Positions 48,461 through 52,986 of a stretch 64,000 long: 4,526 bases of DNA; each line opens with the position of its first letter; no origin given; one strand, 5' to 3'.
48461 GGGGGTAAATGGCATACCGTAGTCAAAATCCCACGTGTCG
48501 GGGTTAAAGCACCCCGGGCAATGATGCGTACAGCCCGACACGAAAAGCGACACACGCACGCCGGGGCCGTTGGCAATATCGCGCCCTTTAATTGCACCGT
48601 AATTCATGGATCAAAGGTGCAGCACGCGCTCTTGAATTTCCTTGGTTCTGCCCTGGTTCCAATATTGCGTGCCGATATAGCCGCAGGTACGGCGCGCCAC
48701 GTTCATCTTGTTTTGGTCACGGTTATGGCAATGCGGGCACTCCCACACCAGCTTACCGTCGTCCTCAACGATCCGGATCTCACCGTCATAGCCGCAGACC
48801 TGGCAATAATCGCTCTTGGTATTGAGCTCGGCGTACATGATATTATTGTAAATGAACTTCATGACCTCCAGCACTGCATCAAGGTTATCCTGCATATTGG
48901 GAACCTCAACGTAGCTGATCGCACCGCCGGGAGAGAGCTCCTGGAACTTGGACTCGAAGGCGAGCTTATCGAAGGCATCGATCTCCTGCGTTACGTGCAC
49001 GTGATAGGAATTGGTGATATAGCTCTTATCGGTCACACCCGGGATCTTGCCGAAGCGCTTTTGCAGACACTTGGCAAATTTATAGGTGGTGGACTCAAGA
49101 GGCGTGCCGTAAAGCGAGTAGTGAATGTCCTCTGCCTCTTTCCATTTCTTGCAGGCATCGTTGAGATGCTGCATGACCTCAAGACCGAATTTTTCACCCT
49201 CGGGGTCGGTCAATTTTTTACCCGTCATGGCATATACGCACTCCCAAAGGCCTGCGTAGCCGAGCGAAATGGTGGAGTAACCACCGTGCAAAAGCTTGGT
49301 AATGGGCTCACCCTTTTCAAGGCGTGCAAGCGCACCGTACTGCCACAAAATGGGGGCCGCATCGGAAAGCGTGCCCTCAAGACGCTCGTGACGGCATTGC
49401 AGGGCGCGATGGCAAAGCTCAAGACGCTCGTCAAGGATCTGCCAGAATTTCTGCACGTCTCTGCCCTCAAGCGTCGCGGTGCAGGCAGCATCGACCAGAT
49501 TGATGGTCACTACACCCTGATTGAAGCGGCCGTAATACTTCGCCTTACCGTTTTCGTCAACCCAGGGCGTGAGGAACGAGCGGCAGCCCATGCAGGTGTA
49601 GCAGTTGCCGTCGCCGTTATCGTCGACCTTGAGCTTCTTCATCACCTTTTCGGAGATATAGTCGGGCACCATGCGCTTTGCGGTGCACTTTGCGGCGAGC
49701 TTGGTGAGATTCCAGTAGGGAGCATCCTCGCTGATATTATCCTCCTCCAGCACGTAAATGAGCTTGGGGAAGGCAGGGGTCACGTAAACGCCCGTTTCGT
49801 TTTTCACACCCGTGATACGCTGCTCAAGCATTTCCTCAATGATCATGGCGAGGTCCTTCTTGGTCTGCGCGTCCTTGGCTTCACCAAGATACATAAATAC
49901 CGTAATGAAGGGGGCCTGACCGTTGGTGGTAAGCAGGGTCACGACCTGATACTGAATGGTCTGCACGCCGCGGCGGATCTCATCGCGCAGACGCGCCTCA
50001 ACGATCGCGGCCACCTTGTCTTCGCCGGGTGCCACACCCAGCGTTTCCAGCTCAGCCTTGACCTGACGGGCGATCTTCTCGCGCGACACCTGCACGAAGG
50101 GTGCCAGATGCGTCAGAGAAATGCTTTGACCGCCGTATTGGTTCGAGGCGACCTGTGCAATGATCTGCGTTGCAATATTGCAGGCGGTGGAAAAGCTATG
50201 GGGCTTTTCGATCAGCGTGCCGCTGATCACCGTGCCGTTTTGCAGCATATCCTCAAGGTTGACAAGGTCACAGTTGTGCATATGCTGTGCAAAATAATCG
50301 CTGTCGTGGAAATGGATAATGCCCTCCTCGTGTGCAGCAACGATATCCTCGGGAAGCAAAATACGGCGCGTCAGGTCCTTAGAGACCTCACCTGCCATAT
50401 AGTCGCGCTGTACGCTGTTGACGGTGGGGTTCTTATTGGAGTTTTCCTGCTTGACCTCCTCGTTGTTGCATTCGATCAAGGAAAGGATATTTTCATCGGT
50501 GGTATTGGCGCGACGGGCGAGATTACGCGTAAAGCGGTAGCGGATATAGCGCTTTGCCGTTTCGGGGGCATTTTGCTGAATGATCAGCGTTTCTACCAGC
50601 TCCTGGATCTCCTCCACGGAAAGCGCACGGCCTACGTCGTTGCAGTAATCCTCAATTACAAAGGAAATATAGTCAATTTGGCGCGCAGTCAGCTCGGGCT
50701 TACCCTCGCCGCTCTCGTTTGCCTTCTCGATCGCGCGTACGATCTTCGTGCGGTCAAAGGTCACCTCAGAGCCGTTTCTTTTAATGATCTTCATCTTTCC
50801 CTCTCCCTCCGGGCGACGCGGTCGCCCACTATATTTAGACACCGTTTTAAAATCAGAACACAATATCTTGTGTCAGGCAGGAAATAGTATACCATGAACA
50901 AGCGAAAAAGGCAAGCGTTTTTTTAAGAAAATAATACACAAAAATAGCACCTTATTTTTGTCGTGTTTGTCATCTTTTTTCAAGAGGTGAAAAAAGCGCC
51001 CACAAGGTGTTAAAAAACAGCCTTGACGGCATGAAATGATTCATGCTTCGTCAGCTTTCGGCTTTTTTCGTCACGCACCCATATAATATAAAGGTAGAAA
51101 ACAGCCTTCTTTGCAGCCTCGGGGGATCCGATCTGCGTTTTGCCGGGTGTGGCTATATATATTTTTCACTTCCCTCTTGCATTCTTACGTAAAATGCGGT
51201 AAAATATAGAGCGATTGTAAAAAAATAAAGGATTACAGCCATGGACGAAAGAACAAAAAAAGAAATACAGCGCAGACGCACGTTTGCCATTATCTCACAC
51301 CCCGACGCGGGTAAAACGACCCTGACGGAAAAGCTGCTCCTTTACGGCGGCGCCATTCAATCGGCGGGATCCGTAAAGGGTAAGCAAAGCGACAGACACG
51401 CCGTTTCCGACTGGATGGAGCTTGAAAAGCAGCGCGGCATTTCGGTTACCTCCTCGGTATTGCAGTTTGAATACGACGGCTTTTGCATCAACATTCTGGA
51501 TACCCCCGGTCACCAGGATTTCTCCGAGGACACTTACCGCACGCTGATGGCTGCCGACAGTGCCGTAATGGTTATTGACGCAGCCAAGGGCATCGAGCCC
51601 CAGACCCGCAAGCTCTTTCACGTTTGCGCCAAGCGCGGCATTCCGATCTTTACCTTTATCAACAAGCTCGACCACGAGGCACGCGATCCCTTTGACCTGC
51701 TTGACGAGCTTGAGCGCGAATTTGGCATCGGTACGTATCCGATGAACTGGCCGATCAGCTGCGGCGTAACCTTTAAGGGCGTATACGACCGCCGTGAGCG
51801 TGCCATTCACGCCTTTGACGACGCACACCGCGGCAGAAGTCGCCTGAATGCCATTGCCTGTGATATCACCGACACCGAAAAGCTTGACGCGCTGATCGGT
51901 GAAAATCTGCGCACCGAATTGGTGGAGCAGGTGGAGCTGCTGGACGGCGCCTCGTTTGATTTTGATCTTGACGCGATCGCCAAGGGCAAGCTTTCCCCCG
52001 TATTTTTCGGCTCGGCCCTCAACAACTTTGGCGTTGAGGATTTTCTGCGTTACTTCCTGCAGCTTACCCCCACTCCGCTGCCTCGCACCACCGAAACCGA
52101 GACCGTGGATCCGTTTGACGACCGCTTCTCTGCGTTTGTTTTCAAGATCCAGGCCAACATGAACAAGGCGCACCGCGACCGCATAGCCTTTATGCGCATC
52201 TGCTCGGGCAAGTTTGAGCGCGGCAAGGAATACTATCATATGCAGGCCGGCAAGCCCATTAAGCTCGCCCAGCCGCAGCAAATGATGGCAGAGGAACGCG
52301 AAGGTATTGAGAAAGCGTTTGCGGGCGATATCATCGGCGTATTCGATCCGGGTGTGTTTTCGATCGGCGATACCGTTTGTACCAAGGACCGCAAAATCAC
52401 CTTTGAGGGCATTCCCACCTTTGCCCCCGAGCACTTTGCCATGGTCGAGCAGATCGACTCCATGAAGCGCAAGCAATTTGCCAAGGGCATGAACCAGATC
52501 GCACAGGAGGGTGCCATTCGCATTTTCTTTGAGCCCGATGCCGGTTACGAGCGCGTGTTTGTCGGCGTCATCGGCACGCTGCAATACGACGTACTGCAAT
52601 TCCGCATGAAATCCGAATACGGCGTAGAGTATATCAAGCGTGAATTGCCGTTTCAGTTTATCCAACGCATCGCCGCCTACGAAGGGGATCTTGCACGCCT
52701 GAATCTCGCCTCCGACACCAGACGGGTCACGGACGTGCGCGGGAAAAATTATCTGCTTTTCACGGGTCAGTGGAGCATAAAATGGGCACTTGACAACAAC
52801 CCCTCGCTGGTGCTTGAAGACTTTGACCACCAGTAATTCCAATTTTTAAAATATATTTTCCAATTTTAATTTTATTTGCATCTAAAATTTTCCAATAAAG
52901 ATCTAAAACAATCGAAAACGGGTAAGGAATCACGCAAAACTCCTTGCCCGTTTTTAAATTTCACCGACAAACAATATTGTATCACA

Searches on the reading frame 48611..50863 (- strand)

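Call 52: search_protein_families(library=pfam, proteins=[window:48611-50863:-])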
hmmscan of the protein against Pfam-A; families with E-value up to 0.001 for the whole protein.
window:48611-50863:- (750 aa): 3 families
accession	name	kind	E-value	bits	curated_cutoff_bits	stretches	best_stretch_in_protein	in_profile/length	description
PF13597.11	NRDD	-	5e-197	656.4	26.2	1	140-749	1-562/562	Anaerobic ribonucleoside-triphosphate reductase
PF03477.21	ATP-cone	-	7.3e-20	71.8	25.8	1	24-114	1-87/88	ATP cone domain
PF01228.26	Gly_radical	-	3.6e-19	69.7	22.2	1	625-731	2-103/106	Glycine radical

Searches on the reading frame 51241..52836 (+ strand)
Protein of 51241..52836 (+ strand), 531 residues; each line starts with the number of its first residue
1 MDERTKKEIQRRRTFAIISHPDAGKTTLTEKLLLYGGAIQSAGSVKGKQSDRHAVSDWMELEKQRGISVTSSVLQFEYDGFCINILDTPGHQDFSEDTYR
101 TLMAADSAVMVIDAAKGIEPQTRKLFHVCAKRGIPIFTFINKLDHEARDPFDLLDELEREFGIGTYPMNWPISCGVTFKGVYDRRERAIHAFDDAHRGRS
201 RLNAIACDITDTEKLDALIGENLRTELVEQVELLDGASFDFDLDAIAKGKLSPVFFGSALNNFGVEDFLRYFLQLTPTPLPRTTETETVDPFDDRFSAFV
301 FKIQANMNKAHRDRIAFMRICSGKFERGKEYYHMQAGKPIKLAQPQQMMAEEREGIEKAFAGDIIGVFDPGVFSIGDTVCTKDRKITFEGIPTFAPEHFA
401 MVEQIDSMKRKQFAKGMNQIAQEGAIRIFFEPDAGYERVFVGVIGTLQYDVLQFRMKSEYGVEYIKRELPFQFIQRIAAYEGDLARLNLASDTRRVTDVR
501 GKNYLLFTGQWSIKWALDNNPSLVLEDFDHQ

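Call 52: search_protein_families(library=pfam, proteins=[window:51241-52836:+])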
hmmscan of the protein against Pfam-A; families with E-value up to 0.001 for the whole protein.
window:51241-52836:+ (531 aa): 5 families
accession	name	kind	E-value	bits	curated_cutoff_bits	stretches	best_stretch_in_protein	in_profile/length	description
PF00009.33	GTP_EFTU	-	2.5e-52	177.6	26.5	1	11-277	2-187/188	Elongation factor Tu GTP binding domain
PF16658.11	RF3_C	-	2.6e-38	131.2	40.1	1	388-516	1-131/132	Class II release factor RF3, C-terminal domain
PF22042.2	EF-G_D2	-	3e-26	91.8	27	1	296-381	2-83/84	Elongation factor G domain 2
PF03144.31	GTP_EFTU_D2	-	6.4e-09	36.6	30.3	1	314-380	2-73/73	Elongation factor Tu domain 2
PF01926.29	MMR_HSR1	-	9.9e-07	29.3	21.9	1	15-142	2-113/113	50S ribosome-binding GTPase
